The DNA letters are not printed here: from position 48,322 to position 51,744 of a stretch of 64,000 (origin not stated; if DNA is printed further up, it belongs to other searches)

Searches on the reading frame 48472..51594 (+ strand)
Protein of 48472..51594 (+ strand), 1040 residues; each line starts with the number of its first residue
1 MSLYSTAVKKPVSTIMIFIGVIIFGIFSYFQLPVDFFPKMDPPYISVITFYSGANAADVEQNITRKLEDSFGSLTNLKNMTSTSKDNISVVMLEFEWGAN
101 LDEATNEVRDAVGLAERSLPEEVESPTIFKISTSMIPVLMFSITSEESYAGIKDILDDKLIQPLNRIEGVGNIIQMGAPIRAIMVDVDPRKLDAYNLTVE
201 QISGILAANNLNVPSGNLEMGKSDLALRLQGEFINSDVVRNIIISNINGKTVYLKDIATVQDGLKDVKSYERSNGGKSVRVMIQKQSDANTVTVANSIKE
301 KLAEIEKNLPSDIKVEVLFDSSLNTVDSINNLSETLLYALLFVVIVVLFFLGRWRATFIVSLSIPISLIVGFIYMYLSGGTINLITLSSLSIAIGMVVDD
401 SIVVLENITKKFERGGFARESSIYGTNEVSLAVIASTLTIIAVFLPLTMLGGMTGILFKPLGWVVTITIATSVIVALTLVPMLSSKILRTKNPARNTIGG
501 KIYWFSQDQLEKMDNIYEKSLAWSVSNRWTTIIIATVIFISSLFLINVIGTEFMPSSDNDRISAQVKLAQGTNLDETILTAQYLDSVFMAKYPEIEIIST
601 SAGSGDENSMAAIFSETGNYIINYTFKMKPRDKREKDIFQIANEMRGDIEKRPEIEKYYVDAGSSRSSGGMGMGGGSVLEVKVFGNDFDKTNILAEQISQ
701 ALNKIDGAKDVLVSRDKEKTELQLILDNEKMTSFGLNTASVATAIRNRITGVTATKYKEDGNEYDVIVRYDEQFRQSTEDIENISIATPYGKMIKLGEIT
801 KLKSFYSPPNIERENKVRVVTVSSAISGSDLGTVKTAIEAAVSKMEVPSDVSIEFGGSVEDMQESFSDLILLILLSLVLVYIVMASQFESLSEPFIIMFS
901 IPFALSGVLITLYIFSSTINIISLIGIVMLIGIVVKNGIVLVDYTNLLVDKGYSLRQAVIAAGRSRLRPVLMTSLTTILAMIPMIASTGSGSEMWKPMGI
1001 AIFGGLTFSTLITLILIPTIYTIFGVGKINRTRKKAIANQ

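Call 22: search_protein_families(library=ncbifam, proteins=[window:48472-51594:+], max_evalue=1e-10)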
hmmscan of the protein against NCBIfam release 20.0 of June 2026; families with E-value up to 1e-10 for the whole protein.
window:48472-51594:+ (1040 aa): 13 families
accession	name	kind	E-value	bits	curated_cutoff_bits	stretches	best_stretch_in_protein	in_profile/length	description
NF033617.1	RND_permease_2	subfamily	1.1e-243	811.5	1250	1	6-1024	3-1007/1009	multidrug efflux RND transporter permease subunit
NF000282.2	RND_permease_1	subfamily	4.1e-180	601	1250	1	8-1023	5-1026/1029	multidrug efflux RND transporter permease subunit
NF007905.0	PRK10614.1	equivalog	6e-162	540.7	1774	1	1-1035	1-1019/1025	multidrug efflux RND transporter permease subunit MdtC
TIGR00915.1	2A0602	subfamily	8.6e-161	537.1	940.35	1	8-1024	6-1028/1050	efflux RND transporter permease subunit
NF007798.0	PRK10503.1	equivalog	8.3e-152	507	1584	1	9-1026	18-1024/1040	MdtB/MuxB family multidrug efflux RND transporter permease subunit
TIGR00914.1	2A0601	subfamily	5.4e-149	497.9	701.45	1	5-1025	7-1036/1051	CusA/CzcA family heavy metal efflux RND transporter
NF007133.0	PRK09579.1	equivalog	7e-135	450.9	1763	1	2-1026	2-1004/1017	multidrug efflux RND transporter permease subunit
NF007842.1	PRK10555.1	equivalog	3.7e-114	382.6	1854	1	8-1022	6-1024/1036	multidrug efflux RND transporter permease AcrD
NF007131.0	PRK09577.1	equivalog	1.8e-105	353.8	1768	1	8-1026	6-1024/1045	multidrug efflux RND transporter permease subunit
NF000037.1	RND_perm_OqxB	exception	1.1e-100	338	2200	1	8-1024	8-1034/1050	multidrug efflux RND transporter permease subunit OqxB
NF011706.2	PRK15127.1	equivalog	3.1e-93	313.4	2150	1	8-1023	6-1028/1049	multidrug efflux RND transporter permease subunit AcrB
TIGR00921.1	2A067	subfamily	3.1e-13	48.7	351.9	0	834-1028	155-350/733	hydrophobe/amphiphile efflux-3 (HAE3) family transporter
TIGR00916.1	2A0604s01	subfamily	2e-12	47.3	148.6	0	332-476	87-230/231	SecD/SecF family protein translocase subunit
